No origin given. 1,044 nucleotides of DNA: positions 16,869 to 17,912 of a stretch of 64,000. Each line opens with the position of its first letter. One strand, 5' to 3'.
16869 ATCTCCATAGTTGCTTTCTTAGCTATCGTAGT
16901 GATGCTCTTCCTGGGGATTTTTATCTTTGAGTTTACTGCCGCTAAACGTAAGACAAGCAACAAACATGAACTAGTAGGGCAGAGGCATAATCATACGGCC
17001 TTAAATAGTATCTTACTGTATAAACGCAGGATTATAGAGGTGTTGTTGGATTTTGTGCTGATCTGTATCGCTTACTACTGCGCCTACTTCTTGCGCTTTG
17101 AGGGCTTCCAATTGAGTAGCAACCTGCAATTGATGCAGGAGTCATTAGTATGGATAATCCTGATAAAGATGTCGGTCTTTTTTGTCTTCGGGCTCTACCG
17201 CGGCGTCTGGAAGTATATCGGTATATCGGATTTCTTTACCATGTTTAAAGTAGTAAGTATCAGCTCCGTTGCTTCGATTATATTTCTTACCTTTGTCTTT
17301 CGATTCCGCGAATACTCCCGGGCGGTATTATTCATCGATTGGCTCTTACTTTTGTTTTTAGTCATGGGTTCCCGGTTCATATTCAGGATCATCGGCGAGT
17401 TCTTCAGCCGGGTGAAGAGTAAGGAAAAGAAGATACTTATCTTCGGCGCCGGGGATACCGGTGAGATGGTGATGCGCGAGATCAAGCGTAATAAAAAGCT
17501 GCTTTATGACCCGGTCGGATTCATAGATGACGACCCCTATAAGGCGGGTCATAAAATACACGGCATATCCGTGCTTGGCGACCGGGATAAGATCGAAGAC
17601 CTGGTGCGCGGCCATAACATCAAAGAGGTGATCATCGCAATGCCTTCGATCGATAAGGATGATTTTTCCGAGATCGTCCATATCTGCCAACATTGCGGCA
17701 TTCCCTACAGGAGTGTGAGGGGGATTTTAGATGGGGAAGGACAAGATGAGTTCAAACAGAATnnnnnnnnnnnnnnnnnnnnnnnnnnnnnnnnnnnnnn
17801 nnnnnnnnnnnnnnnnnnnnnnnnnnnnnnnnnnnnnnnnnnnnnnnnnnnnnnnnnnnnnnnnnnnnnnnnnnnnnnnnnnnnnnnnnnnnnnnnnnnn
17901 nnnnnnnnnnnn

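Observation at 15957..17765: Initiating transferase with chimeric architecture: WecA/MraY-type PNPT catalytic domain followed by a WbaP/WbpM-type CoA-binding domain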

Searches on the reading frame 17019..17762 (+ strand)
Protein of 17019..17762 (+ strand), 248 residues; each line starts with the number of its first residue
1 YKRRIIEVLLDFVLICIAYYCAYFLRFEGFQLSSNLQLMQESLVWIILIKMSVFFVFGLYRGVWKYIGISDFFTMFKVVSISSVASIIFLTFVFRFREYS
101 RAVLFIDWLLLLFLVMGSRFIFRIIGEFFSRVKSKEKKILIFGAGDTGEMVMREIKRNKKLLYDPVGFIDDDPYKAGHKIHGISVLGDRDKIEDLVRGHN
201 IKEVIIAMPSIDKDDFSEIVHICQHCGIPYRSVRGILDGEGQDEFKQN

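Call 20: search_protein_representatives(protein=window:17019-17762:+)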
Query: 248 residues. Proteins with E-value up to 0.001 (for the whole library): 13168; up to 1e-10: 5568; up to 1e-30: 521. The best 150 are listed.
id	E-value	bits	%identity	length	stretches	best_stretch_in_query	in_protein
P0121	3.2e-99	347.9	67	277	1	1-239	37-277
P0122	3.1e-71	256.3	49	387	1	2-240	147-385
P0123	1.4e-67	244.3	47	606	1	1-241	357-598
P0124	1.1e-63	231.5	47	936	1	1-233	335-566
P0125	1.9e-62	227.5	50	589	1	1-228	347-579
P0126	1.3e-61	224.8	46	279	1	1-231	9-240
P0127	1.6e-60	221.2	44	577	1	1-232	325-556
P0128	6.5e-60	219.2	46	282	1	1-232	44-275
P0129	2.1e-59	217.6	44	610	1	1-232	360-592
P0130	2.5e-59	217.3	44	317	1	3-236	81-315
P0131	6.0e-57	209.5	42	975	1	1-237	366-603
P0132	1.9e-56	207.9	39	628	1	1-238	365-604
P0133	2.7e-56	207.3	39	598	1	1-237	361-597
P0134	4.9e-56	206.5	44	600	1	1-232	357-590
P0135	3.8e-54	200.3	43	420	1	1-231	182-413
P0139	1.8e-52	194.9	39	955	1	1-236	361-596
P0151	1.0e-48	182.5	45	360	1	1-219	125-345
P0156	6.5e-48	179.9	38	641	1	1-233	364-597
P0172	3.2e-45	171.1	38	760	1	8-243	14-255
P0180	1.3e-44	169.1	36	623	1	3-239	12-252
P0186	4.2e-44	167.4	38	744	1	1-234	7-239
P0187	5.3e-44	167.1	38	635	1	2-237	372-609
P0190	6.9e-44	166.7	33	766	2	2-239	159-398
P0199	3.9e-43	164.2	38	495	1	10-236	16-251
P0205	1.5e-42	162.3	36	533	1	6-232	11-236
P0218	6.0e-42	160.4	40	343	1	1-229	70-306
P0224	1.4e-41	159.2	38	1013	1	2-231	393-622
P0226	2.0e-41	158.7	33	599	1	8-234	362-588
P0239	7.4e-41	156.8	36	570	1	8-238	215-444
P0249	1.9e-40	155.4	40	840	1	5-235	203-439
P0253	3.0e-40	154.8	45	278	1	25-197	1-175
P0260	7.6e-40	153.5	34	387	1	3-235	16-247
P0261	8.1e-40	153.4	35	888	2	1-224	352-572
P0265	1.2e-39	152.9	37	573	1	1-238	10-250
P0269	1.5e-39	152.5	40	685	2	72-234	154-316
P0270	1.5e-39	152.5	38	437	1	2-238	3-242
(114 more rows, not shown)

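Call 21: search_protein_families(library=pfam, proteins=[P0124, P0131, P0139, P0224, P0261, P0172, P0180, P0186, P0190, P0199], max_evalue=0.00001)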
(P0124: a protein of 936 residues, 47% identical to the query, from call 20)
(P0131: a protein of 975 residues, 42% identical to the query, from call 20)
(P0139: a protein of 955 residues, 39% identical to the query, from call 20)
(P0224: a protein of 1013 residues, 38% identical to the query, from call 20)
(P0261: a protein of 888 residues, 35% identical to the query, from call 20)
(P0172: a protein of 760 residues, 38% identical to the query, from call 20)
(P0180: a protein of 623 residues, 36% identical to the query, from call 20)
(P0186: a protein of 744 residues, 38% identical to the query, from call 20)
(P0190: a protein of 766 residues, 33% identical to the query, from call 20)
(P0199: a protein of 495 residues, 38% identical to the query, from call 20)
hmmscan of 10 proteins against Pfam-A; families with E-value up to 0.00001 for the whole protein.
P0124 (936 aa): 6 families
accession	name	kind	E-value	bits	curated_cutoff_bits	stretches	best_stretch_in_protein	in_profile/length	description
PF02719.21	Polysacc_synt_2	-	2.7e-44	152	20.2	1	612-865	1-272/293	Polysaccharide biosynthesis protein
PF00953.26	Glycos_transf_4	-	5.6e-35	121.1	27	1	51-201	2-159/160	Glycosyl transferase family 4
PF13727.12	CoA_binding_3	-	7.9e-22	78.5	25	1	391-567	3-175/175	CoA-binding domain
PF01370.27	Epimerase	-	3.2e-12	46.8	20.9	1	612-810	1-223/240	NAD dependent epimerase/dehydratase family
PF04321.23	RmlD_sub_bind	-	1.7e-10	40.9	27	1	612-845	3-232/287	RmlD substrate binding domain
PF00106.31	adh_short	-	1.5e-06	28.2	26.6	1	610-676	1-70/195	short chain dehydrogenase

P0131 (975 aa): 5 families
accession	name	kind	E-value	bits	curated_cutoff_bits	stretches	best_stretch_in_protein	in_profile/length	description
PF02719.21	Polysacc_synt_2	-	2.2e-52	178.5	20.2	1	645-907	1-269/293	Polysaccharide biosynthesis protein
PF00953.26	Glycos_transf_4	-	2.2e-37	129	27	1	86-230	3-158/160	Glycosyl transferase family 4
PF13727.12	CoA_binding_3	-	5.8e-13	49.7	25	1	422-596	3-171/175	CoA-binding domain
PF01370.27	Epimerase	-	3.1e-12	46.9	20.9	1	645-853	1-227/240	NAD dependent epimerase/dehydratase family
PF03435.24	Sacchrp_dh_NADP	-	5.2e-06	27.3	25.1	0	645-725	1-78/129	Saccharopine dehydrogenase NADP binding domain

P0139 (955 aa): 4 families
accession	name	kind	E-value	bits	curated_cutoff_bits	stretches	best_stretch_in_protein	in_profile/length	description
PF02719.21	Polysacc_synt_2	-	2.2e-40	139.1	20.2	1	639-883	1-253/293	Polysaccharide biosynthesis protein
PF00953.26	Glycos_transf_4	-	1.2e-36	126.6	27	1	74-220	2-159/160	Glycosyl transferase family 4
PF13727.12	CoA_binding_3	-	4e-18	66.5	25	1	416-594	2-175/175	CoA-binding domain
PF01370.27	Epimerase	-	3.9e-09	36.7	20.9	1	639-802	1-173/240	NAD dependent epimerase/dehydratase family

P0224 (1013 aa): 8 families
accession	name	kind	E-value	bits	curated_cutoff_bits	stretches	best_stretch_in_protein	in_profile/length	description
PF02719.21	Polysacc_synt_2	-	6.3e-98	328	20.2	1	670-949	1-290/293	Polysaccharide biosynthesis protein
PF00953.26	Glycos_transf_4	-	1e-36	126.8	27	1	77-227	3-158/160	Glycosyl transferase family 4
PF13727.12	CoA_binding_3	-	1.2e-18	68.2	25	1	448-625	3-175/175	CoA-binding domain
PF01370.27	Epimerase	-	6.8e-17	62.1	20.9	1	670-877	1-224/240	NAD dependent epimerase/dehydratase family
PF04321.23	RmlD_sub_bind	-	7.1e-13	48.7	27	1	669-852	2-172/287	RmlD substrate binding domain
PF16363.11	GDP_Man_Dehyd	-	2.5e-09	37.5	27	1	671-794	1-130/332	GDP-mannose 4,6 dehydratase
PF01073.25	3Beta_HSD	-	1.2e-07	31.5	22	1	671-801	1-124/280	3-beta hydroxysteroid dehydrogenase/isomerase family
PF07993.18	NAD_binding_4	-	2.6e-06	27.2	20.1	0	742-801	88-144/258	Male sterility protein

P0261 (888 aa): 4 families
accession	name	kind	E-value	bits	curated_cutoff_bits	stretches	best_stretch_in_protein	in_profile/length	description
PF11959.13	DUF3473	-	5e-39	133.7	29.6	1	757-883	1-128/130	Domain of unknown function (DUF3473)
PF01522.26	Polysacc_deac_1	-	9e-24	84.2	23.1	1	653-754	24-122/124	Polysaccharide deacetylase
PF00953.26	Glycos_transf_4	-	1.9e-19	70.6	27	1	70-218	3-158/160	Glycosyl transferase family 4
PF13727.12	CoA_binding_3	-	9.5e-16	58.7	25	1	409-578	4-168/175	CoA-binding domain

P0172 (760 aa): 8 families
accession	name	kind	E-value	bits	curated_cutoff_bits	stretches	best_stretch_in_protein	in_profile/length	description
PF02719.21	Polysacc_synt_2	-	6.1e-112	374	20.2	1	291-573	1-291/293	Polysaccharide biosynthesis protein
PF01370.27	Epimerase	-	1e-24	87.7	20.9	1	291-504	1-227/240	NAD dependent epimerase/dehydratase family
PF00072.30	Response_reg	-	7.2e-24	84.5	30.2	1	626-728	1-103/111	Response regulator receiver domain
PF13727.12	CoA_binding_3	-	2.4e-20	73.7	25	1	70-241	9-170/175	CoA-binding domain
PF16363.11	GDP_Man_Dehyd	-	8.7e-19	68.6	27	1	292-536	1-271/332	GDP-mannose 4,6 dehydratase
PF04321.23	RmlD_sub_bind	-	8.7e-15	55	27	1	290-430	2-129/287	RmlD substrate binding domain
PF01073.25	3Beta_HSD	-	1.2e-10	41.3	22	1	292-423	1-123/280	3-beta hydroxysteroid dehydrogenase/isomerase family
PF08659.16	KR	-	2.1e-08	34.8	22.6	1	291-416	3-136/180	KR domain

P0180 (623 aa): 7 families
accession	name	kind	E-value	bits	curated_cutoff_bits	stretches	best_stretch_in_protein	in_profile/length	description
PF02719.21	Polysacc_synt_2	-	6.6e-110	367.3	20.2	1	293-573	1-288/293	Polysaccharide biosynthesis protein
PF01370.27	Epimerase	-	2.5e-22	79.9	20.9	1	293-497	1-220/240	NAD dependent epimerase/dehydratase family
PF13727.12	CoA_binding_3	-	6.4e-19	69.1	25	1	80-244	17-175/175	CoA-binding domain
PF04321.23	RmlD_sub_bind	-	2.8e-15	56.6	27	1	292-430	2-129/287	RmlD substrate binding domain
PF16363.11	GDP_Man_Dehyd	-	4.8e-13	49.7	27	1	294-418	1-131/332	GDP-mannose 4,6 dehydratase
PF17836.7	PglD_N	-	5.2e-07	30.6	23.4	1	148-219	1-66/78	PglD N-terminal domain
PF00106.31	adh_short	-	3e-06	27.3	26.6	0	291-450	1-173/195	short chain dehydrogenase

P0186 (744 aa): 8 families
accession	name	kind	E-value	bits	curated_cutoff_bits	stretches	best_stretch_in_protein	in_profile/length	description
PF02719.21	Polysacc_synt_2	-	1.4e-111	372.8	20.2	1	284-569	1-291/293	Polysaccharide biosynthesis protein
PF01370.27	Epimerase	-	6.5e-24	85.1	20.9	1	284-505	1-237/240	NAD dependent epimerase/dehydratase family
PF00072.30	Response_reg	-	1.1e-20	74.4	30.2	1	623-733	1-111/111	Response regulator receiver domain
PF13727.12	CoA_binding_3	-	7.3e-19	68.9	25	1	63-239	3-175/175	CoA-binding domain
PF04321.23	RmlD_sub_bind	-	9.4e-13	48.3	27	1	283-475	2-177/287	RmlD substrate binding domain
PF16363.11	GDP_Man_Dehyd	-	4.2e-10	40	27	1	285-408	1-130/332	GDP-mannose 4,6 dehydratase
PF01073.25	3Beta_HSD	-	9.6e-10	38.4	22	1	285-425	1-134/280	3-beta hydroxysteroid dehydrogenase/isomerase family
PF17836.7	PglD_N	-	1e-06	29.6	23.4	1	144-218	2-70/78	PglD N-terminal domain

P0190 (766 aa): 9 families
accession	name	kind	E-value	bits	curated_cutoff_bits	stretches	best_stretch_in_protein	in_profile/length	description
PF02719.21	Polysacc_synt_2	-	1.6e-111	372.6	20.2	1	435-718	1-292/293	Polysaccharide biosynthesis protein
PF13727.12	CoA_binding_3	-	8.2e-24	85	25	1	227-390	16-175/175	CoA-binding domain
PF01370.27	Epimerase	-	4e-23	82.5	20.9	1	435-633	1-214/240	NAD dependent epimerase/dehydratase family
PF04321.23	RmlD_sub_bind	-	2.7e-16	59.9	27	1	434-626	2-180/287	RmlD substrate binding domain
PF16363.11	GDP_Man_Dehyd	-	2.2e-12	47.5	27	1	436-560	1-131/332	GDP-mannose 4,6 dehydratase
PF01073.25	3Beta_HSD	-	5.1e-12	45.8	22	1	436-565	1-123/280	3-beta hydroxysteroid dehydrogenase/isomerase family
PF17836.7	PglD_N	-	1.5e-07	32.3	23.4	1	296-366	3-67/78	PglD N-terminal domain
PF07993.18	NAD_binding_4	-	6.7e-06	25.9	20.1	0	485-563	62-141/258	Male sterility protein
PF00106.31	adh_short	-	7.3e-06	26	26.6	0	434-593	2-174/195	short chain dehydrogenase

P0199 (495 aa): 7 families
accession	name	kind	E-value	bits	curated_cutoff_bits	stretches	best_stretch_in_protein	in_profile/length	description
PF02719.21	Polysacc_synt_2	-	1.8e-83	280.6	20.2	1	294-495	1-209/293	Polysaccharide biosynthesis protein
PF01370.27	Epimerase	-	5.7e-24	85.3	20.9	1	294-481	1-202/240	NAD dependent epimerase/dehydratase family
PF13727.12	CoA_binding_3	-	9.4e-19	68.5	25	1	70-244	9-170/175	CoA-binding domain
PF16363.11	GDP_Man_Dehyd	-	2.1e-11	44.3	27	1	295-418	1-130/332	GDP-mannose 4,6 dehydratase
PF04321.23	RmlD_sub_bind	-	8.2e-10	38.6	27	1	293-419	2-103/287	RmlD substrate binding domain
PF01073.25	3Beta_HSD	-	3.2e-07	30.1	22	1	295-423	1-122/280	3-beta hydroxysteroid dehydrogenase/isomerase family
PF01488.26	Shikimate_DH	-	8.2e-06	26.4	24.3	0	289-339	10-59/138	Shikimate / quinate 5-dehydrogenase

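Call 25: list_cluster_members(proteins=[P0124, P0131, P0139, P0224, P0261, P0125, P0132, P0156, P0187, P0226])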
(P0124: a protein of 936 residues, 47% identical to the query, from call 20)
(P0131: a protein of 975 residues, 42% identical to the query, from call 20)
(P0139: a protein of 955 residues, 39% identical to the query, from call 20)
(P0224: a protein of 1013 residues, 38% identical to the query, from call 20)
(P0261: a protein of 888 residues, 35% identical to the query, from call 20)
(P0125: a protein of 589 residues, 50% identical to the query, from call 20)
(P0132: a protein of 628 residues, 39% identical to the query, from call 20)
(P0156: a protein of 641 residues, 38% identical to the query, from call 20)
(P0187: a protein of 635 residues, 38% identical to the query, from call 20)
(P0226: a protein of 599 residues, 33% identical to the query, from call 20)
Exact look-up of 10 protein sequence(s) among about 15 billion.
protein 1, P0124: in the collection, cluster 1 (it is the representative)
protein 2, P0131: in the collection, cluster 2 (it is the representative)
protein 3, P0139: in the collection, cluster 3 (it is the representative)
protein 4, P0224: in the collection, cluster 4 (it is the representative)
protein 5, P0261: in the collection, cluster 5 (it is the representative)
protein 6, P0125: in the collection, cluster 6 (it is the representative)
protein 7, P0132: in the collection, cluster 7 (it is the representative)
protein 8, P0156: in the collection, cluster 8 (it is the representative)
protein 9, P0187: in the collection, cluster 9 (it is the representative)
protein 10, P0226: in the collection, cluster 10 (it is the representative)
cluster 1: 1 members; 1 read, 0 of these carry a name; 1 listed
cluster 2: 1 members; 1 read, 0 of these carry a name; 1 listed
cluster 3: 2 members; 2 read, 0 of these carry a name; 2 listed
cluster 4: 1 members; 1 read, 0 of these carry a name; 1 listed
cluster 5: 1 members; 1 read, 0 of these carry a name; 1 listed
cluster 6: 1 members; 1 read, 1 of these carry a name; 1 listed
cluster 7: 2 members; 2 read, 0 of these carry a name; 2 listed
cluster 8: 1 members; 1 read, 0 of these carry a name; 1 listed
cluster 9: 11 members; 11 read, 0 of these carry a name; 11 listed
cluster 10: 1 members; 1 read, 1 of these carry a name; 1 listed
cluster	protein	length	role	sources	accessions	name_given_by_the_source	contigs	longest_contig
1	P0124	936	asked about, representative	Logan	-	-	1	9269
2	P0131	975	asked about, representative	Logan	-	-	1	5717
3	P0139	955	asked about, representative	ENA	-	-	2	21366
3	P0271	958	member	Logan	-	-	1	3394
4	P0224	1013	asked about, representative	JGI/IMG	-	-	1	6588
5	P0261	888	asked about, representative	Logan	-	-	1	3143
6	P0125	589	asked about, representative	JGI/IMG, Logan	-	UDP-GlcNAc:undecaprenyl-phosphate GlcNAc-1-phosphate transferase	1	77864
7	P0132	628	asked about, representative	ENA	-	-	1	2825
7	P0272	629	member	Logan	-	-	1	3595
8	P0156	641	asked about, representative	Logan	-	-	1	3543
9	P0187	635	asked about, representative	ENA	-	-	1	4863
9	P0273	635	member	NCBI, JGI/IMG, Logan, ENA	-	-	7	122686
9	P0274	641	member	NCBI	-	-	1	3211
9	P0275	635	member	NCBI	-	-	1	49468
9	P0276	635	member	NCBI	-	-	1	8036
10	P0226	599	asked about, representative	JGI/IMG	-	UDP-GlcNAc:undecaprenyl-phosphate/decaprenyl-phosphate GlcNAc-1-phosphate transferase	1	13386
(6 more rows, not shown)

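Call 39: search_solved_structures(query=A3, max_evalue=1, show_alignments=3)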
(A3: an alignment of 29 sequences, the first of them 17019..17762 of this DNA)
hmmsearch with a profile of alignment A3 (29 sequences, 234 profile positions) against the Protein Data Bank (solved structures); distinct sequences matched with E-value up to 1: 31.
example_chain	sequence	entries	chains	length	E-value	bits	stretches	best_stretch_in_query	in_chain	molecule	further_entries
3nkl_A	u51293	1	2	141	2.3e-16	63.3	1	136-231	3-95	UDP-D-quinovosamine 4-dehydrogenase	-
30us_A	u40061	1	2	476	2.1e-08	37.3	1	10-215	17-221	UDP-Gal::undecaprenolphosphate Gal-1-P transferase WbaP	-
30wc_A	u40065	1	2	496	2.3e-08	37.2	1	10-215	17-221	Undecaprenyl-phosphate galactose phosphotransferase WbaP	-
9s7s_A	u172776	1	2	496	2.3e-08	37.2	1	10-215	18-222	UDP-Gal::undecaprenolphosphate Gal-1-P transferase WbaP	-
9s8l_A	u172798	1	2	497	2.3e-08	37.1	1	10-215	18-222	UDP-Gal::undecaprenolphosphate Gal-1-P transferase WbaP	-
8t53_A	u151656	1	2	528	1.6e-06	31.1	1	71-206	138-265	Undecaprenyl-phosphate galactose phosphotransferase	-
5zz5_A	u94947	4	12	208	2.3e-05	27.3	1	135-228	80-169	Redox-sensing transcriptional repressor Rex | Redox-sensing transcriptional repressor Rex 1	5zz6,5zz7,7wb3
3keo_A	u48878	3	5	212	0.0018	21.2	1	124-221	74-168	Redox-sensing transcriptional repressor rex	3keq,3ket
2o05_A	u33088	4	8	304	0.0064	19.3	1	124-192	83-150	Spermidine synthase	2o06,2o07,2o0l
3rw9_A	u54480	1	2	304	0.0064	19.3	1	124-192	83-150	Spermidine synthase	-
9q41_A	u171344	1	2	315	0.0069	19.2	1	124-192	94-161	Spermidine synthase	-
4g65_A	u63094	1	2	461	0.017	18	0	113-217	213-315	Trk system potassium uptake protein trkA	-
4j9u_E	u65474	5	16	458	0.019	17.8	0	113-217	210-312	Potassium uptake protein TrkA | Potassium transporter peripheral membrane component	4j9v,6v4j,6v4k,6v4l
5na4_A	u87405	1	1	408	0.03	17.1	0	133-175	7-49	NADH dehydrogenase-like protein SAOUHSC_00878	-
5na1_A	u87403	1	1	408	0.048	16.5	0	133-175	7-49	NADH dehydrogenase-like protein SAOUHSC_00878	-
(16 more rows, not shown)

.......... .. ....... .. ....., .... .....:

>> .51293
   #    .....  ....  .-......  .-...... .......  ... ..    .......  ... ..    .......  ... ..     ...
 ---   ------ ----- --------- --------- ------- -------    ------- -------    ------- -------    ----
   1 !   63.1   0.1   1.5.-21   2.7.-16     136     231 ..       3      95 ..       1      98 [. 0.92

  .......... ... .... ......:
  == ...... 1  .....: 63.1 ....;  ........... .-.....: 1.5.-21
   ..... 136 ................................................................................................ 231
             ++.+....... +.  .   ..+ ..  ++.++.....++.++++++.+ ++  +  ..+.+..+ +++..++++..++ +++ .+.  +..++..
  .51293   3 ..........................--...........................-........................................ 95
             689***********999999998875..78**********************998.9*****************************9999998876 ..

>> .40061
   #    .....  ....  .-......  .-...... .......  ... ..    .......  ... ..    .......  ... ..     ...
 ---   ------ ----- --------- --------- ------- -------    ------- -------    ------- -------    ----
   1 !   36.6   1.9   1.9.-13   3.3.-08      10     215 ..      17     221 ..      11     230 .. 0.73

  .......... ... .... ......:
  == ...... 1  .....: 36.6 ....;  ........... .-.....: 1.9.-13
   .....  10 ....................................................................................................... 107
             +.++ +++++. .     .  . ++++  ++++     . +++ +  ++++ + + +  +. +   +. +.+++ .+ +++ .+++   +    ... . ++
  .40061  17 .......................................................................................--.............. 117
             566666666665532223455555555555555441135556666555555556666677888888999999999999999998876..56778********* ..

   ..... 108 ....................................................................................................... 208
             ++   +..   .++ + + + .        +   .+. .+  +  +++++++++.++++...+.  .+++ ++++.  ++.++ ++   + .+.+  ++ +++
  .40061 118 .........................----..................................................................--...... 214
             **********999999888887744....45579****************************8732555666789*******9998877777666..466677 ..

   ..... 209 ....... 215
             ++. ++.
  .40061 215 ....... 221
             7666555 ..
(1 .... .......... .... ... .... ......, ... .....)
